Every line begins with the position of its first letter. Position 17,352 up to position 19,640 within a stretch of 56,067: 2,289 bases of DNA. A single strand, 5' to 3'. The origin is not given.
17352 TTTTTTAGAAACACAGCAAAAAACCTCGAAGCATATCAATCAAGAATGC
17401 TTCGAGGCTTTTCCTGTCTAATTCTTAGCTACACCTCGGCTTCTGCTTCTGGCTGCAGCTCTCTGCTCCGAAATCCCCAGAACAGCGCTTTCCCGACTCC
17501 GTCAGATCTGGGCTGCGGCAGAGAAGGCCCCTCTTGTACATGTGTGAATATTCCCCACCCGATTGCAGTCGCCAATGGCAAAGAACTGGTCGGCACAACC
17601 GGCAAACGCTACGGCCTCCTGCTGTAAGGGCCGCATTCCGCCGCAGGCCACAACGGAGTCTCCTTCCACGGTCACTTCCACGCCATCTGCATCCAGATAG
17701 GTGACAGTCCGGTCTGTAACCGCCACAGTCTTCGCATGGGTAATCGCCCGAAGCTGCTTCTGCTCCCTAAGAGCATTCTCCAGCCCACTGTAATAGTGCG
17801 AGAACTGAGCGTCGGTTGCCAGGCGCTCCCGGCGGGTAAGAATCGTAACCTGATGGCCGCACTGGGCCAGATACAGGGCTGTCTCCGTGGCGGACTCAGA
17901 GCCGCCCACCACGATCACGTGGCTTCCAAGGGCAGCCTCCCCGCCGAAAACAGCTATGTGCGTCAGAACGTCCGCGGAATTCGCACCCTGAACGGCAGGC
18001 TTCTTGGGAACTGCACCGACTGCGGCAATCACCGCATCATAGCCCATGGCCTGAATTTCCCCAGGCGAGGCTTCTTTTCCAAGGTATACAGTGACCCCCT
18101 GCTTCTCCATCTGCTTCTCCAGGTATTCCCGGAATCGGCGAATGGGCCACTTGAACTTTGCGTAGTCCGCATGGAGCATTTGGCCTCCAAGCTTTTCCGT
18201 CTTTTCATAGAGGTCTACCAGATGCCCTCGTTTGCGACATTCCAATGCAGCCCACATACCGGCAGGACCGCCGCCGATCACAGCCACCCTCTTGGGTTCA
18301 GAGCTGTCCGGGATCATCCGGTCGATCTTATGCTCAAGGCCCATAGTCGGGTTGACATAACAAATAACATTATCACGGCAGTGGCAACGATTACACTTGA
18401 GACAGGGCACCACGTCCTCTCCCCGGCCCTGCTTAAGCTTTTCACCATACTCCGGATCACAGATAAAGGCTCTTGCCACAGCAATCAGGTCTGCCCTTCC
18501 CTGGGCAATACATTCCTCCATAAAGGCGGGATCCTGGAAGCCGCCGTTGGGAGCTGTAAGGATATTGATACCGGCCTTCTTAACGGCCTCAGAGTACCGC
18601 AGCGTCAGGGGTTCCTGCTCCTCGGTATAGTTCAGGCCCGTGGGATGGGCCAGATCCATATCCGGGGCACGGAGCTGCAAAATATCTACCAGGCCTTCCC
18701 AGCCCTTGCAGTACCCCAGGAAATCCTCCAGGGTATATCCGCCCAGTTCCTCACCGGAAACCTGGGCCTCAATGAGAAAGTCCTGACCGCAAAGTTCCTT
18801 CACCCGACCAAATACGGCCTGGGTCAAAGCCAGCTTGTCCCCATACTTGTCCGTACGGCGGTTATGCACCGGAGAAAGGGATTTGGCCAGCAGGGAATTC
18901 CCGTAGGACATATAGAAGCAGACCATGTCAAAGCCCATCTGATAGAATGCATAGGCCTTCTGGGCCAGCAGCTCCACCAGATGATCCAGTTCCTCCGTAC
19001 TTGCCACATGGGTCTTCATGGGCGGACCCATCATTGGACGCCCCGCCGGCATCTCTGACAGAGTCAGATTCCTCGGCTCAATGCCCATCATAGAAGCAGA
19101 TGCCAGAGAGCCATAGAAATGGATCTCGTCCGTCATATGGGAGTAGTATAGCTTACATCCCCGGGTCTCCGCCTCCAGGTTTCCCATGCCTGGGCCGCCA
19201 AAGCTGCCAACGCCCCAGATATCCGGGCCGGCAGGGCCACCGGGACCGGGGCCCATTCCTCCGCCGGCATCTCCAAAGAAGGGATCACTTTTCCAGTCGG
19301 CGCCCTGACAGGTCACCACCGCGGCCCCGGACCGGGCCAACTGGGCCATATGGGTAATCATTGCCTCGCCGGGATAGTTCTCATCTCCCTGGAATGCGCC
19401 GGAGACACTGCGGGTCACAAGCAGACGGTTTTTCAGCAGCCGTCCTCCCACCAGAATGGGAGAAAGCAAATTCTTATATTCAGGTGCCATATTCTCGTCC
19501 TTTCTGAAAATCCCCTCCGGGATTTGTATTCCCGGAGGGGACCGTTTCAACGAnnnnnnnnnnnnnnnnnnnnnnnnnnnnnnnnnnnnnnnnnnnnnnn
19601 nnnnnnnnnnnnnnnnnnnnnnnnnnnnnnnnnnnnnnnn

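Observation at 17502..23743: Cassette copy 1: A-B-C + binding lipoprotein + atypical OYE reductase in one minus-strand operon, with a divergent AraC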

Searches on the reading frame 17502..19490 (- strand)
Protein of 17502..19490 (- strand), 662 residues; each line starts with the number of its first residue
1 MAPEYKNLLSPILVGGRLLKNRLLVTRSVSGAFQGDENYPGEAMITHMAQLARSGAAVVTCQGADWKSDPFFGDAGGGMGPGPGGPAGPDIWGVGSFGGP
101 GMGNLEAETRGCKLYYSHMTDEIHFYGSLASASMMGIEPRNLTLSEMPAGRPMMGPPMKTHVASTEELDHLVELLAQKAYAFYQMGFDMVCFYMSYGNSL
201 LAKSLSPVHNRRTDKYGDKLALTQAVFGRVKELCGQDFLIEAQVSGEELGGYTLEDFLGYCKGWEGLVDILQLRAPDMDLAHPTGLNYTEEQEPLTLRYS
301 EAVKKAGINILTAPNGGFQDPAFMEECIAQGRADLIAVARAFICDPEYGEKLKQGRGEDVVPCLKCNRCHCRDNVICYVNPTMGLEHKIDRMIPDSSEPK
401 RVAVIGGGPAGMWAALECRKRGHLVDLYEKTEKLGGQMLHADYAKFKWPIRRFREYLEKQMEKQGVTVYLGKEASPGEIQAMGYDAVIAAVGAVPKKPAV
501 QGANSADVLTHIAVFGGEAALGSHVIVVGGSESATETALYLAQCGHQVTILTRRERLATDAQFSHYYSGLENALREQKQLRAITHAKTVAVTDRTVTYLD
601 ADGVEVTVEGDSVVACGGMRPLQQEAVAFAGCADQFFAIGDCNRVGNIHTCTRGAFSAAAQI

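Call 4: search_protein_families(library=pfam, proteins=[window:17502-19490:-], max_evalue=0.01)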
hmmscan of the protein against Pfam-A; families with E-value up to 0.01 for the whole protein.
window:17502-19490:- (662 aa): 13 families
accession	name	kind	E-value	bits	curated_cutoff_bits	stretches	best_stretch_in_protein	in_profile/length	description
PF07992.20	Pyr_redox_2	-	8.1e-26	91.5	26.1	1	401-631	2-248/291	Pyridine nucleotide-disulphide oxidoreductase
PF13738.12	Pyr_redox_3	-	2.8e-18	66.7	30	1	485-620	126-269/305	Pyridine nucleotide-disulphide oxidoreductase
PF00724.26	Oxidored_FMN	-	7e-14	52.3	27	1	160-357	139-340/342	NADH:flavin oxidoreductase / NADH oxidase family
PF00070.33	Pyr_redox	-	2.2e-13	51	22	2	524-594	1-69/82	Pyridine nucleotide-disulphide oxidoreductase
PF13450.12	NAD_binding_8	-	1.1e-09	38.9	21.9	1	404-443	1-40/68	NAD(P)-binding Rossmann-like domain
PF12831.13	FAD_oxidored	-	1.5e-08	34.8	27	1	402-438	2-38/416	FAD dependent oxidoreductase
PF03486.20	HI0933_like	-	3.7e-08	33.6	50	1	401-439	2-40/244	HI0933-like protein Rossmann domain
PF00890.30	FAD_binding_2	-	5.1e-08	32.9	20.4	1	402-438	2-38/414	FAD binding domain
PF01266.30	DAO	-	9.5e-08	32.4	27.9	1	401-436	1-37/353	FAD dependent oxidoreductase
PF01134.28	GIDA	-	1.6e-06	27.9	22.1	1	402-435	2-36/391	Glucose inhibited division protein A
PF13241.12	NAD_binding_7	-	5e-05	24.3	22.1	0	522-572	7-57/104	Putative NAD(P)-binding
PF01494.25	FAD_binding_3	-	8.6e-05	22.3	22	0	402-431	4-33/349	FAD binding domain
PF01262.27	AlaDh_PNT_C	-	0.0053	16.6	23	0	398-445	27-74/214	Alanine dehydrogenase/PNT, C-terminal domain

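Call 15: search_solved_structures(query=window:17502-19490:-, max_evalue=0.001, show_alignments=1)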
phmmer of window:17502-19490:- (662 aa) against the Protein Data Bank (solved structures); distinct sequences matched with E-value up to 0.001: 66 (the best 60 are shown).
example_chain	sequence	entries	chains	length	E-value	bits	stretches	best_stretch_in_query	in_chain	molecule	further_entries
6qkg_A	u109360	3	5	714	9.6e-56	192.5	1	5-655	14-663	NCR A | NCR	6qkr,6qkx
1ps9_A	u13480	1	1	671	4.1e-36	127.6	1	83-547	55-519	2,4-dienoyl-CoA reductase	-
1djq_A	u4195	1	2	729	1.1e-29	106.4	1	118-576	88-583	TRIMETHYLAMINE DEHYDROGENASE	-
1djn_A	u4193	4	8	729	1.2e-29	106.3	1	118-576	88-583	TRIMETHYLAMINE DEHYDROGENASE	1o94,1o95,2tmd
3k30_A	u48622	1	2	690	1.2e-25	93.1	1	120-624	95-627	Histamine dehydrogenase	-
6de6_A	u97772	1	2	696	3.5e-24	88.2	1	118-496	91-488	Histamine dehydrogenase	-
6l6j_A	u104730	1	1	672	4e-22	81.4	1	183-556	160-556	Oxidored_FMN domain-containing protein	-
9n5u_A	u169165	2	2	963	1.6e-12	49.6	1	394-561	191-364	NfnA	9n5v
9bov_A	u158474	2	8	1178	8.7e-12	47.2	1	398-562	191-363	Molybdopterin oxidoreductase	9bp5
5vj7_A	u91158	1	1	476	9.3e-10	40.5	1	398-563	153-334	Oxidoreductase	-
4ylf_B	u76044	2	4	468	1.4e-09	39.9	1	396-573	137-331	Dihydropyrimidine dehydrogenase subunit A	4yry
5jca_L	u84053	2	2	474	4.4e-09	38.3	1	398-561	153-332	NADH-dependent Ferredoxin:NADP Oxidoreductase (NfnI) subunit alpha | NADH-dependent Ferredoxin:NADP Oxidoreductase subunit alpha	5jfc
1z41_A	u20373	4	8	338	6.9e-09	37.7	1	164-351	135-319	Probable NADH-dependent flavin oxidoreductase yqjM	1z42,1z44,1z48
3hf3_A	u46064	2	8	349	2.1e-08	36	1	168-351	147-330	Chromate reductase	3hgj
5ogt_A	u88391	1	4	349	2.2e-08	36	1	168-351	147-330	Chromate reductase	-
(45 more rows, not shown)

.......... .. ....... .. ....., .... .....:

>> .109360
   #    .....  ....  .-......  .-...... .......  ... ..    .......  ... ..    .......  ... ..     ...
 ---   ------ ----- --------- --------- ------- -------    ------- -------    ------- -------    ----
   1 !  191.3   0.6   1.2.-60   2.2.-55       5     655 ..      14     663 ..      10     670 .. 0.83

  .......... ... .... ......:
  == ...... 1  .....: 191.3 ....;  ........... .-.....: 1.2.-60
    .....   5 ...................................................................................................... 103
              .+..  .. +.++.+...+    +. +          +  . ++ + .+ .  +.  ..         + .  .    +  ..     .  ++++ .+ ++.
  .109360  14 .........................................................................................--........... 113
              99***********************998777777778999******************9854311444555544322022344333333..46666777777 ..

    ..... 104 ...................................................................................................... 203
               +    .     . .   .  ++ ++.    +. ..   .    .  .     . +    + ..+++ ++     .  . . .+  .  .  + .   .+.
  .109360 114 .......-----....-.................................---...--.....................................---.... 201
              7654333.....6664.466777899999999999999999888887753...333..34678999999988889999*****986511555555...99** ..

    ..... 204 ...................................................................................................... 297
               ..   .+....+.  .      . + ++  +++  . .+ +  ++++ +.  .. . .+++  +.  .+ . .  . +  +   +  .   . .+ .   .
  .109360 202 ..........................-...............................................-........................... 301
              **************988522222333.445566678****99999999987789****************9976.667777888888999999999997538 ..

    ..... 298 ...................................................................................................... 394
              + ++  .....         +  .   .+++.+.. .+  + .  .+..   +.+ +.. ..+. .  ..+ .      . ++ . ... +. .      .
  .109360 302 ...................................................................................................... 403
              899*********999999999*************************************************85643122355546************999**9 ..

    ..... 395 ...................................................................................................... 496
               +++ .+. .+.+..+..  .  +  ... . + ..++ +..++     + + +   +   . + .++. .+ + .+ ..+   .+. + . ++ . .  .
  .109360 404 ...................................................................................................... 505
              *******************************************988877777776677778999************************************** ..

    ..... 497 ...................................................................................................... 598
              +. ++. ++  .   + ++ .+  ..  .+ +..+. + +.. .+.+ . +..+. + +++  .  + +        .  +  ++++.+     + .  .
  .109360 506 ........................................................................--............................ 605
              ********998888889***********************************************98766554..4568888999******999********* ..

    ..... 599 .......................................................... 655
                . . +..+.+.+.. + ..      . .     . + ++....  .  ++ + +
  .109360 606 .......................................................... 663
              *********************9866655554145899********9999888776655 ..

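Call 65: search_solved_structures(query=window:17502-19490:-, max_evalue=1e-30, show_alignments=2)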
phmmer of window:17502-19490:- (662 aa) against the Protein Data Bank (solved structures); distinct sequences matched with E-value up to 1e-30: 2.
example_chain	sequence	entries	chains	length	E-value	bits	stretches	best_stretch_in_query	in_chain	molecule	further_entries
6qkg_A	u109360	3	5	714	9.6e-56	192.5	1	5-655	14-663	NCR A | NCR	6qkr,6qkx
1ps9_A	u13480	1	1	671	4.1e-36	127.6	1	83-547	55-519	2,4-dienoyl-CoA reductase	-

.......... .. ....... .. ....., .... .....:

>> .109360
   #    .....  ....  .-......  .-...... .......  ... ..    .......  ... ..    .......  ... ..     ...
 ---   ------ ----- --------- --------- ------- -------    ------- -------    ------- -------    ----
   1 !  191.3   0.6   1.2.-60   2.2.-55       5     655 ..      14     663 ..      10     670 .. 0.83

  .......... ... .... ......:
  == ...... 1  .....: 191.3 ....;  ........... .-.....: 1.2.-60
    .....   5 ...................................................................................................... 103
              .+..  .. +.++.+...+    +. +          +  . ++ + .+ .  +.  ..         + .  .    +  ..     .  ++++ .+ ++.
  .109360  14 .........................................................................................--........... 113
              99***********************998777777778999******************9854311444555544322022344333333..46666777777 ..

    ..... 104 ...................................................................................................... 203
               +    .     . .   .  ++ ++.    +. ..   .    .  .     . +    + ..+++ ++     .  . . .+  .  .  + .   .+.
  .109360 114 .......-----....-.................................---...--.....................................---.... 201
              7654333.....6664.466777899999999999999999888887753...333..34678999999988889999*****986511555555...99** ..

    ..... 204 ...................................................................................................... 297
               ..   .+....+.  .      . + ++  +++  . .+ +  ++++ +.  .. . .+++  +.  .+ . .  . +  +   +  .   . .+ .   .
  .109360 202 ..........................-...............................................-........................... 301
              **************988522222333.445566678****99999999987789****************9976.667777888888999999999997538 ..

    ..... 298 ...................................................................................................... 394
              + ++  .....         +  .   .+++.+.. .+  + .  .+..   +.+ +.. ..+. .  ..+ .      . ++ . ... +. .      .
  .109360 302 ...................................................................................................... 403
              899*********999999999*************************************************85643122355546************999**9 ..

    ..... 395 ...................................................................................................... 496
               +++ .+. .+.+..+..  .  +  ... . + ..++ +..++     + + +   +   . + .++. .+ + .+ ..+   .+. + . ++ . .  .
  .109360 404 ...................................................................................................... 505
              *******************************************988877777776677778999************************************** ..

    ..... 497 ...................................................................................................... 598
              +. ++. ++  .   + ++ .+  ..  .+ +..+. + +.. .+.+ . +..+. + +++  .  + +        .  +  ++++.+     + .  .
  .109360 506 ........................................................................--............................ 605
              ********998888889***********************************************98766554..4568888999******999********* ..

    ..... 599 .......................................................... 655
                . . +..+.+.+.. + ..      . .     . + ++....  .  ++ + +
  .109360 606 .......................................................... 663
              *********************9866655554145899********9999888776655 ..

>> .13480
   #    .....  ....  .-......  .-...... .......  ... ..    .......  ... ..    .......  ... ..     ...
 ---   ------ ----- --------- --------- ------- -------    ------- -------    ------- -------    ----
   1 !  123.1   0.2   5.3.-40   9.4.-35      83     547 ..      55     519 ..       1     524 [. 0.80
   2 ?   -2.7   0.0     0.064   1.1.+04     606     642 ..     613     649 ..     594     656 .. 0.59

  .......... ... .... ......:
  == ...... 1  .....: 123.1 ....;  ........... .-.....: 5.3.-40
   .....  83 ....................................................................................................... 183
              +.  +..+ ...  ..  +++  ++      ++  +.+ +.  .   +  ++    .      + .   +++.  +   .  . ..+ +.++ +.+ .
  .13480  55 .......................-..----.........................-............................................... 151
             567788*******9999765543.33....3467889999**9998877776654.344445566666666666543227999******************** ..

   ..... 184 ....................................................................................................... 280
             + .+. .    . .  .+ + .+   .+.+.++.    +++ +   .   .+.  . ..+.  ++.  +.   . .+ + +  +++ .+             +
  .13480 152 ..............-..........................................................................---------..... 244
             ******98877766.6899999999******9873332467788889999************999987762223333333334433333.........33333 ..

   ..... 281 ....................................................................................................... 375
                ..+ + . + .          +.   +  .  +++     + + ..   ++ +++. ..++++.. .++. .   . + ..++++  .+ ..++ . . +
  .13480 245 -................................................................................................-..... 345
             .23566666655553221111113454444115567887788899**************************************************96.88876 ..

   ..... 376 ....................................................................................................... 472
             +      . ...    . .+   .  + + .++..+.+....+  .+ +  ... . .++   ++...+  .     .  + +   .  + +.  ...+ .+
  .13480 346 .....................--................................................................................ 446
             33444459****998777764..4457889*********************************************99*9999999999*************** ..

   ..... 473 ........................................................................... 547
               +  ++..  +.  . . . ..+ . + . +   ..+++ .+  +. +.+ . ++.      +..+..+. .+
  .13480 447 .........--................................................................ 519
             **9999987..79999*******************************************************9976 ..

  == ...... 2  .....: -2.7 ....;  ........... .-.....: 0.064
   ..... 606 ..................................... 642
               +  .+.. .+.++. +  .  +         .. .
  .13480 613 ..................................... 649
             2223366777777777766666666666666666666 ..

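Call 70: search_protein_families(library=ncbifam, proteins=[window:17502-19490:-], max_evalue=0.001)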
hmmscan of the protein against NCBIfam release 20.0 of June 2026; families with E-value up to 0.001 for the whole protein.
window:17502-19490:- (662 aa): 78 families (the best 25 are shown)
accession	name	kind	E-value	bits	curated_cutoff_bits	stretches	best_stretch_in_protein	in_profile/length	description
TIGR03997.1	mycofact_OYE_2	equivalog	4.4e-73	246.7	793.15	1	163-650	132-633/645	mycofactocin system FadH/OYE family oxidoreductase 2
NF045599.1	bili_reduct_long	exception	4.6e-72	243.2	750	1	295-662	275-641/641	bilirubin reductase, long form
NF041087.1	bile_acid_BaiCD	equivalog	1.4e-63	215.1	825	1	156-662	125-642/642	bile acid Fe-S flavoenzyme BaiCD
TIGR03996.1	mycofact_OYE_1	hypoth_equivalog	4.7e-33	114.6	627.9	1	166-619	133-597/633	mycofactocin system FadH/OYE family oxidoreductase 1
NF009410.0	PRK12771.1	subfamily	4.9e-23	81.5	516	1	365-599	100-343/566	NAD(P)-binding protein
NF045592.1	bili_reduct_N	equivalog_domain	6e-22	78.3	425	1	289-375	268-352/363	bilirubin reductase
NF009454.0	PRK12814.1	equivalog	9.2e-19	67.2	916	1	389-636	181-429/657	putative NADPH-dependent glutamate synthase small subunit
TIGR03315.1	Se_ygfK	equivalog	1.7e-15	55.6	835.3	1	395-614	532-761/1012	putative selenate reductase subunit YgfK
TIGR02053.1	MerA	equivalog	5.2e-14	52.1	454.45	1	480-622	126-269/465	mercury(II) reductase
NF006101.0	PRK08255.1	equivalog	6.4e-14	51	1078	1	162-348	540-726/768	bifunctional salicylyl-CoA 5-hydroxylase/oxidoreductase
TIGR04018.1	Bthiol_YpdA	hypoth_equivalog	6.7e-14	51.4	339.9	1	495-621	127-249/316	YpdA family putative bacillithiol disulfide reductase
TIGR01317.1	GOGAT_sm_gam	subfamily_domain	3e-13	49.4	447.7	1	391-506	135-252/485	glutamate synthase small subunit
TIGR01292.1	TRX_reduct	equivalog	1.3e-12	47.2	343.45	1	401-566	2-185/300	thioredoxin-disulfide reductase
NF045663.1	diclust_near_Sec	equivalog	2.1e-12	46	530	1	391-501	98-207/759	pyridine nucleotide-disulfide oxidoreductase/dicluster-binding protein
TIGR01316.1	gltA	equivalog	2.4e-12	46.4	471.75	1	397-562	131-312/449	NADPH-dependent glutamate synthase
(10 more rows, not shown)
